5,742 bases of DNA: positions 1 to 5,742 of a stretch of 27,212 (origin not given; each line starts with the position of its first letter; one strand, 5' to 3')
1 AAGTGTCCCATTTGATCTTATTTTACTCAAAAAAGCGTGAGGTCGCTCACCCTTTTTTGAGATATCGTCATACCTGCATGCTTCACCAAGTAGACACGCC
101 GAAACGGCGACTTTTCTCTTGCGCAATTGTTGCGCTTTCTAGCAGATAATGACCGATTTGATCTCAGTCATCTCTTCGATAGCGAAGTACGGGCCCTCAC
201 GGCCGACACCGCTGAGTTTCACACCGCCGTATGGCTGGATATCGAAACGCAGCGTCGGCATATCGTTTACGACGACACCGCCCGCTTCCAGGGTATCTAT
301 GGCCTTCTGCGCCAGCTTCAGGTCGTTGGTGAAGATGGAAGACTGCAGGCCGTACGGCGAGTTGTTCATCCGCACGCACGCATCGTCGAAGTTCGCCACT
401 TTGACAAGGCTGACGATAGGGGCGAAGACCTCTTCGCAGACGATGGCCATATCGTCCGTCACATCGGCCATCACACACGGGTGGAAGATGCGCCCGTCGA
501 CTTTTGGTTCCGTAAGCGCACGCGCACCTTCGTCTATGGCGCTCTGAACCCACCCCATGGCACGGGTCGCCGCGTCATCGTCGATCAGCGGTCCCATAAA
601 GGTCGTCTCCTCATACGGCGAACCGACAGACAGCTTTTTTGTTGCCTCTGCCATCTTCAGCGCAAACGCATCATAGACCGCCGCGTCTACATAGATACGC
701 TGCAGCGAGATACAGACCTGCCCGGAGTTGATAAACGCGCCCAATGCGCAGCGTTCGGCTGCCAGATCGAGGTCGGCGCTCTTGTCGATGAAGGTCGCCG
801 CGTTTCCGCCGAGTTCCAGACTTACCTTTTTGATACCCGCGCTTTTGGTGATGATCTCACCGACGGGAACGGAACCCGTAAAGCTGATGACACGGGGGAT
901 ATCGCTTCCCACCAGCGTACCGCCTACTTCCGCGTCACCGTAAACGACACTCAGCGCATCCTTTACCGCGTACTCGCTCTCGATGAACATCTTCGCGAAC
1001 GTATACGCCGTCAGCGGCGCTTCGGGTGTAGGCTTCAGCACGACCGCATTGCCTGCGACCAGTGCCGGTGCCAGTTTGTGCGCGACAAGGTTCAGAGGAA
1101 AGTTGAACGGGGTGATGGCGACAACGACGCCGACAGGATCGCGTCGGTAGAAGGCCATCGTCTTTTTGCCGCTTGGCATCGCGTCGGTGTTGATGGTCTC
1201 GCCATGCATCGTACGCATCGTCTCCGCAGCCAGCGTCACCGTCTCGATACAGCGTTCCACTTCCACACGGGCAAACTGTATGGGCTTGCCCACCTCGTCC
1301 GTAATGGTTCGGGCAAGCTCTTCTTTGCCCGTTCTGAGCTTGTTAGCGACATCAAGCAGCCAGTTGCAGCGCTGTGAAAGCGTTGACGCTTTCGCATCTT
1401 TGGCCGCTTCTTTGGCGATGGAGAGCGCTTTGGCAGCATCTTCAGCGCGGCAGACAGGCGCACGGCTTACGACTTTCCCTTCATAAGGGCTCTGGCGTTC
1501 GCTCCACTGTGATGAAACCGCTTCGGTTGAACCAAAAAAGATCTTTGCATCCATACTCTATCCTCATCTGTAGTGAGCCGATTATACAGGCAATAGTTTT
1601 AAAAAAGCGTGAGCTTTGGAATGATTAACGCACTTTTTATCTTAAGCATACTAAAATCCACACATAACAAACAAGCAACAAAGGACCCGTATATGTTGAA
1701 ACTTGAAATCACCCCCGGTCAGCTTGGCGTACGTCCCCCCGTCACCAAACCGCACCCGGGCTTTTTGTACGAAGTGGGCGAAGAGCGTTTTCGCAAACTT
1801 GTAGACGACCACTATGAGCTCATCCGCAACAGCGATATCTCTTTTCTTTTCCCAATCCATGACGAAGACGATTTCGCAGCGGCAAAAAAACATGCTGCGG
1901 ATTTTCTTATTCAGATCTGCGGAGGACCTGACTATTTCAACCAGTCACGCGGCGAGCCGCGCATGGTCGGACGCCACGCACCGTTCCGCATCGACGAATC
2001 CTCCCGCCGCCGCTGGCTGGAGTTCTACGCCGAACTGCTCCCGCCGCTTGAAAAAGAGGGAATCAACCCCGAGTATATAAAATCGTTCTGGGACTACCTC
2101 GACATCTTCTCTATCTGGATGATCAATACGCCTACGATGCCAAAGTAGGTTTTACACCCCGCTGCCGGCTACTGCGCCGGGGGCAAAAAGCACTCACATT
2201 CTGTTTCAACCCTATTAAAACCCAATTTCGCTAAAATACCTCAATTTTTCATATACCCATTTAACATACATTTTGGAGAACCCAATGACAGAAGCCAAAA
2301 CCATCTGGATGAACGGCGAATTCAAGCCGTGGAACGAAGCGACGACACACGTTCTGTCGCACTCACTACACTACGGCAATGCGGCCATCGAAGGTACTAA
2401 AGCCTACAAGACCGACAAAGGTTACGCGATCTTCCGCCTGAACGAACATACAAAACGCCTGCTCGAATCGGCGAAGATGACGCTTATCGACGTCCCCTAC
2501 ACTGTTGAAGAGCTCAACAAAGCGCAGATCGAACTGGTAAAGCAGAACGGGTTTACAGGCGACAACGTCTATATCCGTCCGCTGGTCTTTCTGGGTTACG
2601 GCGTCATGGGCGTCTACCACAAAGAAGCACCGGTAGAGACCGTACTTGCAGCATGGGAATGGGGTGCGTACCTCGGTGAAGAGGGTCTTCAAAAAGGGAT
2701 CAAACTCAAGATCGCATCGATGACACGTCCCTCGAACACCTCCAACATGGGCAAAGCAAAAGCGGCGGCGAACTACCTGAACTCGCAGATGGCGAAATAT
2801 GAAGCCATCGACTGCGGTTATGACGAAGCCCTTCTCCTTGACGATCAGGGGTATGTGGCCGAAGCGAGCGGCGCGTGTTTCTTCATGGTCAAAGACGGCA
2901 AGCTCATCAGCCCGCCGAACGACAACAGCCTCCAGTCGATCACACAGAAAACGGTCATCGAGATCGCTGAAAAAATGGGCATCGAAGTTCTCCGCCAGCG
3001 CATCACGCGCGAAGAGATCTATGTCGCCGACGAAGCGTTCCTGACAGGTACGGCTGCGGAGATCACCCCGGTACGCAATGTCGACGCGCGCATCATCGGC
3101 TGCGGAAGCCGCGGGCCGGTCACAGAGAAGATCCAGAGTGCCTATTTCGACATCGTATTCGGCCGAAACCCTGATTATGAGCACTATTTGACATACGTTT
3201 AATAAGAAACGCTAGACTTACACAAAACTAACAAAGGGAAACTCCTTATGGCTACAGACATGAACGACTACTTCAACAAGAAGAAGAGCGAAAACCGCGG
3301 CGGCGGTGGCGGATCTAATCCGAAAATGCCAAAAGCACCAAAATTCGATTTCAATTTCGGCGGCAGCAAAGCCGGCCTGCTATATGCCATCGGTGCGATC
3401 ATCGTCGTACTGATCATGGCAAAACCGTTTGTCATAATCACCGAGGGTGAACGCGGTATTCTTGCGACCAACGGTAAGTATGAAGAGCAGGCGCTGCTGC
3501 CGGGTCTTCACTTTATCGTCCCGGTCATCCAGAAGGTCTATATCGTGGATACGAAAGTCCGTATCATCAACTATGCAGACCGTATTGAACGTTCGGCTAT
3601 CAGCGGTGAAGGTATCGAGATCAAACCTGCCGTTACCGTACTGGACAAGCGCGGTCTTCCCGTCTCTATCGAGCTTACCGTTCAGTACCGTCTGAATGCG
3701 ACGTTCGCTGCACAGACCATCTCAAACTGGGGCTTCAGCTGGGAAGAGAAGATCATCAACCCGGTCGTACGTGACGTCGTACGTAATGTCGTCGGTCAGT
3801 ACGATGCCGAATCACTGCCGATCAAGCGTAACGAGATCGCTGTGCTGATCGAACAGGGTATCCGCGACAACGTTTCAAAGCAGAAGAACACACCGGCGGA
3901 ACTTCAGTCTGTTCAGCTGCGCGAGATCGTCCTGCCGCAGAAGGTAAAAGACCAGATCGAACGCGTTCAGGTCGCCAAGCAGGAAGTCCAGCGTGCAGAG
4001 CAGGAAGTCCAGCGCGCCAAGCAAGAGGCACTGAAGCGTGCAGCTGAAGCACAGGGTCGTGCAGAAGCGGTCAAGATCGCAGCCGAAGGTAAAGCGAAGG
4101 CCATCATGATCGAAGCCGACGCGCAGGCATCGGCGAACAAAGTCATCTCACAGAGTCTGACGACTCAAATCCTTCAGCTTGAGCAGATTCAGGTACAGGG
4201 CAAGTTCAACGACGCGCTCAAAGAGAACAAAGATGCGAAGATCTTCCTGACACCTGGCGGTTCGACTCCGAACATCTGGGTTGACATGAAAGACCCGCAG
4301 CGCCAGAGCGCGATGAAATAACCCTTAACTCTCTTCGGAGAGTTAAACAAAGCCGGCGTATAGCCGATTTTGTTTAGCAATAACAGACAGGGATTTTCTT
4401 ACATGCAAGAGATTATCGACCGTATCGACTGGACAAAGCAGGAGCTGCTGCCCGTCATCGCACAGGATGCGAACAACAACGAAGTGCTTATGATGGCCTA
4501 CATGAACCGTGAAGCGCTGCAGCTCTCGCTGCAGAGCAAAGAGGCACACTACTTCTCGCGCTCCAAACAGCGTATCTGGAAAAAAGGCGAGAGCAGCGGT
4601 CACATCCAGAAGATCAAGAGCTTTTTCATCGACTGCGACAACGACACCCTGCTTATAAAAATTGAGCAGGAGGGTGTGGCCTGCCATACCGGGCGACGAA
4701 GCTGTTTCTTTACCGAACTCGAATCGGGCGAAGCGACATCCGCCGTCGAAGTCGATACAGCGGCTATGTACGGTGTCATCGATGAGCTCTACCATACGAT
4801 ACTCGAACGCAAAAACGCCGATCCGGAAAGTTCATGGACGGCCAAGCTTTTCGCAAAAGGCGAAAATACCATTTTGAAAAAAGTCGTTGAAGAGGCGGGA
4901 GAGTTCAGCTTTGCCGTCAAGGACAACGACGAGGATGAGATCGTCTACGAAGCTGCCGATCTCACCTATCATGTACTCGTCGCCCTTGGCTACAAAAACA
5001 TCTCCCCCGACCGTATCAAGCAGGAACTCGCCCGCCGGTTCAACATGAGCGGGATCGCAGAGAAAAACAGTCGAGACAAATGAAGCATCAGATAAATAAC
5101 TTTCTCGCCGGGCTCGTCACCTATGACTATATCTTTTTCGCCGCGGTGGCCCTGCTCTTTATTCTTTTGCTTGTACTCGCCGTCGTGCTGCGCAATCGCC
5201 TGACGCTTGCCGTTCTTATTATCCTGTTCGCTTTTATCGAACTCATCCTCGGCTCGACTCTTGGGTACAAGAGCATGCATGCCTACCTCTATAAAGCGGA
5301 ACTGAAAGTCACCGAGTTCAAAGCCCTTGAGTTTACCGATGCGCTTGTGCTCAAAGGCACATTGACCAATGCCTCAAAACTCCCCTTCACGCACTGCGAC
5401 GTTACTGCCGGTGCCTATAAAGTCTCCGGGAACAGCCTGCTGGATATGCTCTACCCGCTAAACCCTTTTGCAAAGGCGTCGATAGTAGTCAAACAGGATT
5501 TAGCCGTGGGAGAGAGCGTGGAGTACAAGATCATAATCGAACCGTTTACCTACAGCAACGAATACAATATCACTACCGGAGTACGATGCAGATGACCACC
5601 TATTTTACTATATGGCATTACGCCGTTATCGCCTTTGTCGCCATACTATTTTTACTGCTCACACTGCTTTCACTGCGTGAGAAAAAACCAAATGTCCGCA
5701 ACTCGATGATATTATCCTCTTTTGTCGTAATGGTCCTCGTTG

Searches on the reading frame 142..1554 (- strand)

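Call 48: search_protein_families(library=ncbifam, proteins=[window:142-1554:-], max_evalue=1e-10)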
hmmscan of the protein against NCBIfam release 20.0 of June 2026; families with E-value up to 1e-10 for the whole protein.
window:142-1554:- (471 aa): 41 families (the best 25 are shown)
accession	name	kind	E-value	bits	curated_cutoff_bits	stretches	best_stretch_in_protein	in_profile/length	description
NF040648.1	lactal_redase_Meth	equivalog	4.5e-140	467.7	650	1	19-470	14-462/463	lactaldehyde dehydrogenase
NF047626.1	SulfactDhSafD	equivalog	5.1e-106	355.4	700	1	22-470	7-454/454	sulfoacetaldehyde dehydrogenase SafD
TIGR03250.1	PhnAcAld_DH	equivalog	8.6e-102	341.2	635.65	1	18-468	19-468/472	phosphonoacetaldehyde dehydrogenase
TIGR01780.1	SSADH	subfamily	2.8e-95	319.8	646.35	1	22-466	3-448/448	succinate-semialdehyde dehydrogenase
NF010000.0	PRK13473.1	subfamily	1.1e-92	311.2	615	1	16-470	17-472/475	aminobutyraldehyde dehydrogenase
NF040869.1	G3PDH_Arch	equivalog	1.4e-92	311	780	1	12-469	29-490/502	NADP-dependent glyceraldehyde-3-phosphate dehydrogenase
NF007497.0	PRK10090.1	equivalog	4.9e-90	302.6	500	1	13-453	19-460/480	aldehyde dehydrogenase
NF009725.0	PRK13252.1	equivalog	2.2e-89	300.1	593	1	11-470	17-479/488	betaine-aldehyde dehydrogenase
NF006916.0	PRK09407.1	equivalog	9.3e-89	298.4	521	1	16-468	34-490/526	succinic semialdehyde dehydrogenase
TIGR01804.1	BADH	equivalog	4.6e-88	295.7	668.6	1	12-466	9-467/467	betaine-aldehyde dehydrogenase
NF045735.1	PaDhStyDPseudo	equivalog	2.6e-86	290.2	850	1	21-470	23-481/483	phenylacetaldehyde dehydrogenase StyD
NF042993.1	AlphKGSA_gudD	equivalog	1.2e-82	278.2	770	1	13-470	16-480/481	alpha-ketoglutaric semialdehyde dehydrogenase GucD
TIGR03216.1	OH_muco_semi_DH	equivalog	6.9e-82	275.6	693.25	1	18-470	16-479/481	2-hydroxymuconic semialdehyde dehydrogenase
NF008415.0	PRK11241.1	equivalog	1.1e-81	275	828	1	17-470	27-480/482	NADP-dependent succinate-semialdehyde dehydrogenase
NF006915.0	PRK09406.1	equivalog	2.6e-81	273.8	730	1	23-470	8-456/457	NADP-dependent succinic semialdehyde dehydrogenase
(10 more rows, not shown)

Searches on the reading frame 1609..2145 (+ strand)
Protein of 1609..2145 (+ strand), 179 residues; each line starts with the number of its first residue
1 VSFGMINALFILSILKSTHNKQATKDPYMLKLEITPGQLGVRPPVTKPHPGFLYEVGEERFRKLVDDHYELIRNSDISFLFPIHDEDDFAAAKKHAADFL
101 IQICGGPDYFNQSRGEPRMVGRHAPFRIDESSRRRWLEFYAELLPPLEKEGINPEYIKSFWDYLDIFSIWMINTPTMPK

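Call 48: search_protein_families(library=ncbifam, proteins=[window:1609-2145:+], max_evalue=1e-10)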
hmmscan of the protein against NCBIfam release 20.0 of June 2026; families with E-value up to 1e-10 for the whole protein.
window:1609-2145:+ (179 aa): 0 families

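Call 81: search_protein_families(library=pfam, proteins=[window:1609-2145:+], max_evalue=0.001)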
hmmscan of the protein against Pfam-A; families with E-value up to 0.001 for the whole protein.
window:1609-2145:+ (179 aa): 1 family
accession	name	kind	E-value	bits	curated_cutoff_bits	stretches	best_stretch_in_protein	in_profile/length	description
PF01152.27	Bac_globin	-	1.3e-19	70.9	21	1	57-172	8-120/121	Bacterial-like globin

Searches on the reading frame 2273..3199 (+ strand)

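Call 48: search_protein_families(library=ncbifam, proteins=[window:2273-3199:+], max_evalue=1e-10)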
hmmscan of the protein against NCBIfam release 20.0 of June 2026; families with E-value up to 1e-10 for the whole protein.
window:2273-3199:+ (309 aa): 15 families
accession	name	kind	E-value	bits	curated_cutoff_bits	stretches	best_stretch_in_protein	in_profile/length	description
NF005146.0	PRK06606.1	equivalog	2.4e-128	427.4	279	1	5-309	3-306/307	branched-chain amino acid transaminase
TIGR01122.1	ilvE_I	equivalog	4.1e-121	403.8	245.55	1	12-309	1-298/298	branched-chain-amino-acid transaminase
NF005726.0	PRK07544.1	equivalog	3e-80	269.5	396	1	10-295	12-288/295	branched-chain amino acid aminotransferase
NF006185.0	PRK08320.1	subfamily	1.6e-70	237.6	363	1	9-294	3-282/292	branched-chain amino acid aminotransferase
NF009126.0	PRK12479.1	equivalog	4.4e-60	203.4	518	1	8-291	3-280/299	branched-chain-amino-acid transaminase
NF009897.0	PRK13357.1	equivalog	6.9e-44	150.1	307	1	11-307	43-355/358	branched-chain amino acid aminotransferase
NF005209.0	PRK06680.1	subfamily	7.4e-39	133.3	320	1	9-294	3-280/286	D-amino-acid transaminase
TIGR01123.1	ilvE_II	equivalog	3.5e-37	128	250.05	1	12-309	1-313/313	branched-chain-amino-acid transaminase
NF009896.0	PRK13356.1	equivalog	7.5e-37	127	262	1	6-295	5-283/287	branched-chain amino acid aminotransferase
TIGR01121.1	D_amino_aminoT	equivalog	1.4e-35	122.8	277.45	1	13-291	4-271/276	D-amino-acid transaminase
NF005800.0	PRK07650.1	equivalog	3.3e-25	88.9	308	1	11-291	3-272/290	aminodeoxychorismate lyase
NF009066.0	PRK12400.1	equivalog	7.4e-19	68.3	538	1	31-295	29-282/290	D-amino-acid transaminase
NF005888.0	PRK07849.1-3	equivalog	1.6e-18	66.7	273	1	20-275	24-274/298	aminodeoxychorismate lyase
NF004761.0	PRK06092.1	equivalog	2.8e-16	59.6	260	1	12-272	3-249/268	aminodeoxychorismate lyase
TIGR03461.1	pabC_Proteo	equivalog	4.3e-16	58.9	176.85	1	26-272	11-247/262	aminodeoxychorismate lyase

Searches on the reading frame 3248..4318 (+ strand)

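Call 48: search_protein_families(library=ncbifam, proteins=[window:3248-4318:+], max_evalue=1e-10)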
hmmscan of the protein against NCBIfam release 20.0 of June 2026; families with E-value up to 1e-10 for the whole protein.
window:3248-4318:+ (357 aa): 1 family
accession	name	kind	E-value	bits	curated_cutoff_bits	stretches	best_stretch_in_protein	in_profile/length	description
TIGR01933.1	hflK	equivalog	1.9e-18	66.8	159.4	1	61-298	1-213/261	FtsH protease activity modulator HflK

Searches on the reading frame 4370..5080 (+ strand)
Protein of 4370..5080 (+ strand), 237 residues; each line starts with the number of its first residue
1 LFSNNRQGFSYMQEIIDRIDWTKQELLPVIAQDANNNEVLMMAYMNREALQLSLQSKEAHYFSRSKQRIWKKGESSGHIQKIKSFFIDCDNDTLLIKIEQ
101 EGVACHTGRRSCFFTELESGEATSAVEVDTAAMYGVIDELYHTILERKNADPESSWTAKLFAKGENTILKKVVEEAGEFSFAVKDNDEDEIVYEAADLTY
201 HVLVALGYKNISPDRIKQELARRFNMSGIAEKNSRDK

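Call 81: search_protein_families(library=pfam, proteins=[window:4370-5080:+], max_evalue=0.001)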
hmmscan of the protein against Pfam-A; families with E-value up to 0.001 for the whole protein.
window:4370-5080:+ (237 aa): 3 families
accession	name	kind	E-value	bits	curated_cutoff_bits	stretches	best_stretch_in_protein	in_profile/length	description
PF01502.23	PRA-CH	-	5.2e-35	119.6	27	1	41-114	1-74/74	Phosphoribosyl-AMP cyclohydrolase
PF01503.22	PRA-PH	-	3.1e-22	79.2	21.3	1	138-223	2-85/86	Phosphoribosyl-ATP pyrophosphohydrolase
PF03819.22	MazG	-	4.2e-05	24.2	22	1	165-205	3-43/74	MazG nucleotide pyrophosphohydrolase domain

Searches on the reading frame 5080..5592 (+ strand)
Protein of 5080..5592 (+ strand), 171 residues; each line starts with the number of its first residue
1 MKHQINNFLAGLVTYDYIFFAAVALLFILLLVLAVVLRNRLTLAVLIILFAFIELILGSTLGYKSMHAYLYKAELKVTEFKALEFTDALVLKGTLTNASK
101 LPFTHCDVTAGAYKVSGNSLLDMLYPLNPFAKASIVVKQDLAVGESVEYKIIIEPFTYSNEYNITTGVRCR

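Call 81: search_protein_families(library=pfam, proteins=[window:5080-5592:+], max_evalue=0.001)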
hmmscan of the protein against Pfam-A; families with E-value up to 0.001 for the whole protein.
window:5080-5592:+ (171 aa): 1 family
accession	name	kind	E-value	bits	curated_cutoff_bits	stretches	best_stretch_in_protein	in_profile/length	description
PF09624.15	DUF2393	-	6.5e-36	123.9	26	1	27-170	1-145/146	Protein of unknown function (DUF2393)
